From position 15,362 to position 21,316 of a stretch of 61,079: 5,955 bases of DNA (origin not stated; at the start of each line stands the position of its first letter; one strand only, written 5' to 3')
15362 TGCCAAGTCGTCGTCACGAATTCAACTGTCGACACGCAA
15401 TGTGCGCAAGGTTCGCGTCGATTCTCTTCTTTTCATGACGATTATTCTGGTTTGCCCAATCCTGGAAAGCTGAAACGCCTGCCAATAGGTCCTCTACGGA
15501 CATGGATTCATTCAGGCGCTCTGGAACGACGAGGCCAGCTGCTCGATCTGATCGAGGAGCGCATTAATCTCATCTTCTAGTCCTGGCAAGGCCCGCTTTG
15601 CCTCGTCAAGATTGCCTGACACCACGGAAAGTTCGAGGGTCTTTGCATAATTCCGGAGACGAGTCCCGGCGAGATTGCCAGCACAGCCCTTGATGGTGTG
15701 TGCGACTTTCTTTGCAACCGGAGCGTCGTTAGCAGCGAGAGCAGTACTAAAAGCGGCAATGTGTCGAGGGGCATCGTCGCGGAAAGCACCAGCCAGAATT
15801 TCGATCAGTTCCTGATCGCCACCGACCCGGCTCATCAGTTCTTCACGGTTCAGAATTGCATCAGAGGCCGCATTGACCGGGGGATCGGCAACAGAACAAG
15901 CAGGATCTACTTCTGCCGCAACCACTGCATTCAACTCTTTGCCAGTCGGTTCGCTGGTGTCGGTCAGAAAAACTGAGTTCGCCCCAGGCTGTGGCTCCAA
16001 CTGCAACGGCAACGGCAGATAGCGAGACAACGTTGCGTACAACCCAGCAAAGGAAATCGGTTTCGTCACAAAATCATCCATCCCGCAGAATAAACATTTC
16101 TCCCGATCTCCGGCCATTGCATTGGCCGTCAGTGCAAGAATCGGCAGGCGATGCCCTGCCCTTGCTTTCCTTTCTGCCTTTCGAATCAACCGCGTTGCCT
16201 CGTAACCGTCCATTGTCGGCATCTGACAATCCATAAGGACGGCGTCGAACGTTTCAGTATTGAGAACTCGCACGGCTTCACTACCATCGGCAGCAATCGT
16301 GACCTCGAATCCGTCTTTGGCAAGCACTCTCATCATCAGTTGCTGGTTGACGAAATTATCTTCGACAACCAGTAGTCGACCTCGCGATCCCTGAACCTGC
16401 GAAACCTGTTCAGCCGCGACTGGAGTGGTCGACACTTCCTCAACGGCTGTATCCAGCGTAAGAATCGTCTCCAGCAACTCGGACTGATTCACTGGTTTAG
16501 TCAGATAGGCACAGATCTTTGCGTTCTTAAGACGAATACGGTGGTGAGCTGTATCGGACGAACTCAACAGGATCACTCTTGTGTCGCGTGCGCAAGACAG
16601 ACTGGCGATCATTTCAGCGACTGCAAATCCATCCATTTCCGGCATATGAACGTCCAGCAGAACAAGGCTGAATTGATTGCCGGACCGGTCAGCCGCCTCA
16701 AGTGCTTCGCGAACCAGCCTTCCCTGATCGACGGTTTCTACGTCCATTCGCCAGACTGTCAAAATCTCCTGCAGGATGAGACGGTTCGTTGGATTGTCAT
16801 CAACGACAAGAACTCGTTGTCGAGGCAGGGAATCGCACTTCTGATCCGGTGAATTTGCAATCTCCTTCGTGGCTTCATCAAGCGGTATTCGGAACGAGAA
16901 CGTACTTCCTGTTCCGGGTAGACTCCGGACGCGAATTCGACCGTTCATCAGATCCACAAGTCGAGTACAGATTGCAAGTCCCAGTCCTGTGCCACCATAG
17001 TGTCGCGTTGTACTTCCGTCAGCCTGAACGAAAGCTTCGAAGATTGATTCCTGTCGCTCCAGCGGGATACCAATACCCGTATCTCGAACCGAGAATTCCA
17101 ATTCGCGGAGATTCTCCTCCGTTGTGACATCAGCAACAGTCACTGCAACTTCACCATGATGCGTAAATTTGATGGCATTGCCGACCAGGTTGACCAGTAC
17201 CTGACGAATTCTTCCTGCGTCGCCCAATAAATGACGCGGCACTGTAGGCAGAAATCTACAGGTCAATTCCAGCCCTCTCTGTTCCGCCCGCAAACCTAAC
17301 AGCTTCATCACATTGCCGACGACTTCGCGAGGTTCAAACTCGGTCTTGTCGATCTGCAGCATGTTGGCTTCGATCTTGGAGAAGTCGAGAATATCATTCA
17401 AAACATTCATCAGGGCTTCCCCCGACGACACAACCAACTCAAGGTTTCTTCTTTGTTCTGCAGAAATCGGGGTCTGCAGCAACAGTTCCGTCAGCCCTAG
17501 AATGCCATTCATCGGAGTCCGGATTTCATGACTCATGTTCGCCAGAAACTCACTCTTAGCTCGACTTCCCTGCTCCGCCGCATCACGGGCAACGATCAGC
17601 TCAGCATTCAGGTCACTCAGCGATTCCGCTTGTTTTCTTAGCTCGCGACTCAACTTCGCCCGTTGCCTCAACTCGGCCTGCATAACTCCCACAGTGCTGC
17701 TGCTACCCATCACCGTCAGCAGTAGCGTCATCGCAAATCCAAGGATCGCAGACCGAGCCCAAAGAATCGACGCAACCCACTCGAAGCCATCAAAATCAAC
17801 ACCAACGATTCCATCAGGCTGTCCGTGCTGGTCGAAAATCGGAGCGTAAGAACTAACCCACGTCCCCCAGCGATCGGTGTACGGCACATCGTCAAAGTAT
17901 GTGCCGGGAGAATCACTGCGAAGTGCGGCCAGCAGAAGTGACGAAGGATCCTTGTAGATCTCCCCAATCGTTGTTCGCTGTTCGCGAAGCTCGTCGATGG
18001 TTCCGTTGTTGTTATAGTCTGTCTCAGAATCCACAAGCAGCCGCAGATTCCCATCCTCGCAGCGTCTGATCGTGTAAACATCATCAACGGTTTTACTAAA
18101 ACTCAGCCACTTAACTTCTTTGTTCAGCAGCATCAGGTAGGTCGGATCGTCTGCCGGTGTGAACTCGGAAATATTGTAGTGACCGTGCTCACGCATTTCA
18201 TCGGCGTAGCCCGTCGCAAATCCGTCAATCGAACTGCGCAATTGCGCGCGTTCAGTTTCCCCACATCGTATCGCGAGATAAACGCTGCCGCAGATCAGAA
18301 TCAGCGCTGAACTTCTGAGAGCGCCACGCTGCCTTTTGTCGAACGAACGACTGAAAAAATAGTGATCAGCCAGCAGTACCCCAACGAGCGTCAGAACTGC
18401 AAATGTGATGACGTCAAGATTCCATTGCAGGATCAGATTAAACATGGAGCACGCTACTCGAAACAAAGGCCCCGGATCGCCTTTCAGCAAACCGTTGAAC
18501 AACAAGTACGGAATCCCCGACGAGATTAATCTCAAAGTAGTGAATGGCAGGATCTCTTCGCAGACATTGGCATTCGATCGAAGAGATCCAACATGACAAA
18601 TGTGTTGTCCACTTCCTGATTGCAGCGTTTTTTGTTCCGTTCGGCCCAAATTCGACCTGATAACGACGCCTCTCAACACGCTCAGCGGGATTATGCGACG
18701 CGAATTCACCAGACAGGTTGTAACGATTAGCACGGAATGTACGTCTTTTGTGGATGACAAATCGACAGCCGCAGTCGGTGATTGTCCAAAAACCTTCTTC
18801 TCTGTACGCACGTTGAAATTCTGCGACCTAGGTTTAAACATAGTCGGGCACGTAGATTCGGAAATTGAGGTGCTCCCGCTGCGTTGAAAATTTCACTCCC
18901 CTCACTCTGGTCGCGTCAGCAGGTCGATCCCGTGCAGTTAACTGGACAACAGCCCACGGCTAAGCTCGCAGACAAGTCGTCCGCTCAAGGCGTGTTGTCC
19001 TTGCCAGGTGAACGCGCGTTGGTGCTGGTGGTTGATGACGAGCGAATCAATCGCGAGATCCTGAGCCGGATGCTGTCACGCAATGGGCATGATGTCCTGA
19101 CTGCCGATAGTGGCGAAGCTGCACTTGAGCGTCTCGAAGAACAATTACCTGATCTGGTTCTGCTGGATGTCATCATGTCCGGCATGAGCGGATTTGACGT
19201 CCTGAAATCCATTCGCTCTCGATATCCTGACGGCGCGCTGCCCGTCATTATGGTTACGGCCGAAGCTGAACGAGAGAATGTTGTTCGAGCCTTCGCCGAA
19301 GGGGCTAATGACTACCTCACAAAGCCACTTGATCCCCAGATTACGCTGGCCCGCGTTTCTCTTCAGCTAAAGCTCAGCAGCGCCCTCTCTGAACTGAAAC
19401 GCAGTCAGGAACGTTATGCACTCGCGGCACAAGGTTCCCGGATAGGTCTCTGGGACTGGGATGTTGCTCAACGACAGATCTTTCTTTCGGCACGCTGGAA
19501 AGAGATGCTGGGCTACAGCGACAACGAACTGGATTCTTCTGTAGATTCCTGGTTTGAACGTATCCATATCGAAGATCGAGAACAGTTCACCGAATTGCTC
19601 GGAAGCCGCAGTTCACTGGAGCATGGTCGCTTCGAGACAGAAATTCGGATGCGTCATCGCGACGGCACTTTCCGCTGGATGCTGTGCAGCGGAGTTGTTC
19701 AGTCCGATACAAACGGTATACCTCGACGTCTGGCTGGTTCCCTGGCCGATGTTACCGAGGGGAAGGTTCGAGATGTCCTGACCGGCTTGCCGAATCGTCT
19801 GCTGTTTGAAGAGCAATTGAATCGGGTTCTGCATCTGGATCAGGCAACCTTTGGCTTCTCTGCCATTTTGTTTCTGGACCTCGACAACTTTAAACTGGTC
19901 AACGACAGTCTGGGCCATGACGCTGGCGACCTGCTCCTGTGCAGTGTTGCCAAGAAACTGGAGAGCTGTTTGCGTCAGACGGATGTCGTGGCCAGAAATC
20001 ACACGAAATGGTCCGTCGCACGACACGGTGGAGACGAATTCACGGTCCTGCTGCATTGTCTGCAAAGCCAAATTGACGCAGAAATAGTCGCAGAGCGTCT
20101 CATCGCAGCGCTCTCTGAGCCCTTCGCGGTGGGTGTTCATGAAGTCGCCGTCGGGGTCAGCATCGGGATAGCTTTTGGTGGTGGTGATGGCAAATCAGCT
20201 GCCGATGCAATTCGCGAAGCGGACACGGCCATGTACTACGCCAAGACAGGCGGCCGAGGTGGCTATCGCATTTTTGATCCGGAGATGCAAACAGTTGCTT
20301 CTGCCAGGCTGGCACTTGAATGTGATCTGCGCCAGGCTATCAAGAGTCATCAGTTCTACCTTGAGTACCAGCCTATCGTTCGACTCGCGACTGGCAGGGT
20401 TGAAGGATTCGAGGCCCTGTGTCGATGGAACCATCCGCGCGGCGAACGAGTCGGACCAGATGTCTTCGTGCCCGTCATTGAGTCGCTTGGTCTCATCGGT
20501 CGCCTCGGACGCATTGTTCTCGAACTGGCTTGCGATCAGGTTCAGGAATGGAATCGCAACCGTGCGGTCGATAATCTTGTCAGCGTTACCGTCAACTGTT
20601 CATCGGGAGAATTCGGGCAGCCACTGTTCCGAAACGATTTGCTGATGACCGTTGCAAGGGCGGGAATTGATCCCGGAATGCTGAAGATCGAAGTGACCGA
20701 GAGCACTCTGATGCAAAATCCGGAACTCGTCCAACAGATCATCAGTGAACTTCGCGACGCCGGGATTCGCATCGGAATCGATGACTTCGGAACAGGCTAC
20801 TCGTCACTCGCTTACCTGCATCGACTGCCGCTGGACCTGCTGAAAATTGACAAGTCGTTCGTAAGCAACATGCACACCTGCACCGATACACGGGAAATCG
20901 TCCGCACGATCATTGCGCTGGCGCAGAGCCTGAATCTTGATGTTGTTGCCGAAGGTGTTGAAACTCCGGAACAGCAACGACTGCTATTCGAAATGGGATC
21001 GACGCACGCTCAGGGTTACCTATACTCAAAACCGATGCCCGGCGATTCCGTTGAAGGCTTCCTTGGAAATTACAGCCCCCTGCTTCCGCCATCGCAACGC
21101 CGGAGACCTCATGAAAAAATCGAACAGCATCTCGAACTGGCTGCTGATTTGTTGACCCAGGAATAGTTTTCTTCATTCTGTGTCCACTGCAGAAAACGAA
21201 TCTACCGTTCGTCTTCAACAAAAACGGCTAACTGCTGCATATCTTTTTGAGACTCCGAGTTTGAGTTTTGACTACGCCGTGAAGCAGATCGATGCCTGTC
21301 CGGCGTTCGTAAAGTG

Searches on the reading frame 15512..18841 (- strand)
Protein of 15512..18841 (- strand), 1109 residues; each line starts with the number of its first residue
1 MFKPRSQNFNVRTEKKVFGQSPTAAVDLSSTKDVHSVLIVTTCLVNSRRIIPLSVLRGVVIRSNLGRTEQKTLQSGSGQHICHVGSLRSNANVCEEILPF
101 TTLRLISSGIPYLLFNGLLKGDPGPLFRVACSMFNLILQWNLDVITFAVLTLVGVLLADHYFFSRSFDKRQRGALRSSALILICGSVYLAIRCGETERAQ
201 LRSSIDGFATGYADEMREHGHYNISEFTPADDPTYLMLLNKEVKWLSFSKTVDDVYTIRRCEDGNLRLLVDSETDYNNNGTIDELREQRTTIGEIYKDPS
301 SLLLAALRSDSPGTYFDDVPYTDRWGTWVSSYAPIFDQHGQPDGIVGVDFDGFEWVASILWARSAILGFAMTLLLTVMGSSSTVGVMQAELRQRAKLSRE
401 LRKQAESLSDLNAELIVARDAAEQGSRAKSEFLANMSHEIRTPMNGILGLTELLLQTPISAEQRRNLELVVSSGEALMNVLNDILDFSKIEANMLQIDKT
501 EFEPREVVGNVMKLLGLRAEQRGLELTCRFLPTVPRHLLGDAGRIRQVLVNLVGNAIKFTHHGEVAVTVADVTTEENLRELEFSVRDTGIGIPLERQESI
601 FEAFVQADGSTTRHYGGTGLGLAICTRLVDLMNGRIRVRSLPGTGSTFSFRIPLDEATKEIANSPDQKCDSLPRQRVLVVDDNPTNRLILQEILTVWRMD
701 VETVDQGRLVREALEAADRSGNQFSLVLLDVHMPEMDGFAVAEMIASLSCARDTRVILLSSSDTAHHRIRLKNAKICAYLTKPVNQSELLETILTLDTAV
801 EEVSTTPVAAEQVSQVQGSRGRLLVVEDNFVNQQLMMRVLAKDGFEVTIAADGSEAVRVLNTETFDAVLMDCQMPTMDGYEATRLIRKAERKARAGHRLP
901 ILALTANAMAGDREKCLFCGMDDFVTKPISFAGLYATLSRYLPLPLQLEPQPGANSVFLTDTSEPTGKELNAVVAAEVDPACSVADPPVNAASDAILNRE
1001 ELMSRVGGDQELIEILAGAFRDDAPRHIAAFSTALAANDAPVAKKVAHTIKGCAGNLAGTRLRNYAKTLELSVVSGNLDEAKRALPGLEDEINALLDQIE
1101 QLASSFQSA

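Call 21: search_protein_families(library=pfam, proteins=[window:15512-18841:-], max_evalue=0.001)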
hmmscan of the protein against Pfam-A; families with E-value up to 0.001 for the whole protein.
window:15512-18841:- (1109 aa): 4 families
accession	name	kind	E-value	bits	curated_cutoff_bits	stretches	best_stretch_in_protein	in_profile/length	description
PF00072.30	Response_reg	-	8.4e-48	161.6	30.2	2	824-937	2-109/111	Response regulator receiver domain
PF02518.31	HATPase_c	-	6.5e-31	107.5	26.4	1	540-655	1-110/111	Histidine kinase-, DNA gyrase B-, and HSP90-like ATPase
PF00512.31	HisKA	-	1.4e-20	73.5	26.9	1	428-492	1-65/66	His Kinase A (phospho-acceptor) domain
PF01627.28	Hpt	-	5.4e-11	43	24.6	1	1018-1097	4-83/84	Hpt domain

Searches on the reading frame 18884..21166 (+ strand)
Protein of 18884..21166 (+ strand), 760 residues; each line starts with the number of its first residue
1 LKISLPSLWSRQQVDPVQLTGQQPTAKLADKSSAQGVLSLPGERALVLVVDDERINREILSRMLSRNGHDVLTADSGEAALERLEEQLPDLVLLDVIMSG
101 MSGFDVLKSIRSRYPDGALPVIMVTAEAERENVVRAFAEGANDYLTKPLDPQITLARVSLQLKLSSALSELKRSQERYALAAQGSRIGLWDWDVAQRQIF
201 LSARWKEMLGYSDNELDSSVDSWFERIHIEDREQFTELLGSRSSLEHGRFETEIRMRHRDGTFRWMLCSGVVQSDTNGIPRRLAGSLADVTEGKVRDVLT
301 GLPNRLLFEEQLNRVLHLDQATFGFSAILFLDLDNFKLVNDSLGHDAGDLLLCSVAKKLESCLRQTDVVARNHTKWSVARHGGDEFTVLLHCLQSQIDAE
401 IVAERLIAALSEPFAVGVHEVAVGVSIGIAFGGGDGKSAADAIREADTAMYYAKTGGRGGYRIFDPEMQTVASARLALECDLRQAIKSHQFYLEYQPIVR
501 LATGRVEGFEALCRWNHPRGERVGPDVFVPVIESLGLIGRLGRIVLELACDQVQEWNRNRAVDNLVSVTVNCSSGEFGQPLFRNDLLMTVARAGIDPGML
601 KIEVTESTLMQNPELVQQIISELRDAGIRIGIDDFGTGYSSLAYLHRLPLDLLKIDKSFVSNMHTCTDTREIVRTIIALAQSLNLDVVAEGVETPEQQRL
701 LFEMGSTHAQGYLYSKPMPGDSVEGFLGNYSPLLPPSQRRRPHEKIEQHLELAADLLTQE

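Call 70: search_protein_families(library=pfam, proteins=[window:18884-21166:+], max_evalue=0.00001)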
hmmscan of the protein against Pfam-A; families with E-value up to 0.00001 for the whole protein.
window:18884-21166:+ (760 aa): 4 families
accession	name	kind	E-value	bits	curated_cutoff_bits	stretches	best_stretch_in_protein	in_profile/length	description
PF00563.25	EAL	-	1.5e-73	247.5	31.3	1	480-717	2-236/236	EAL domain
PF00990.26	GGDEF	-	1.3e-40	139.2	23.8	1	296-458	3-159/161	Diguanylate cyclase, GGDEF domain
PF00072.30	Response_reg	-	7e-30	103.9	30.2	1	47-156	1-108/111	Response regulator receiver domain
PF08447.18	PAS_3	-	2.5e-19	69.8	25.6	1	198-285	1-87/89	PAS fold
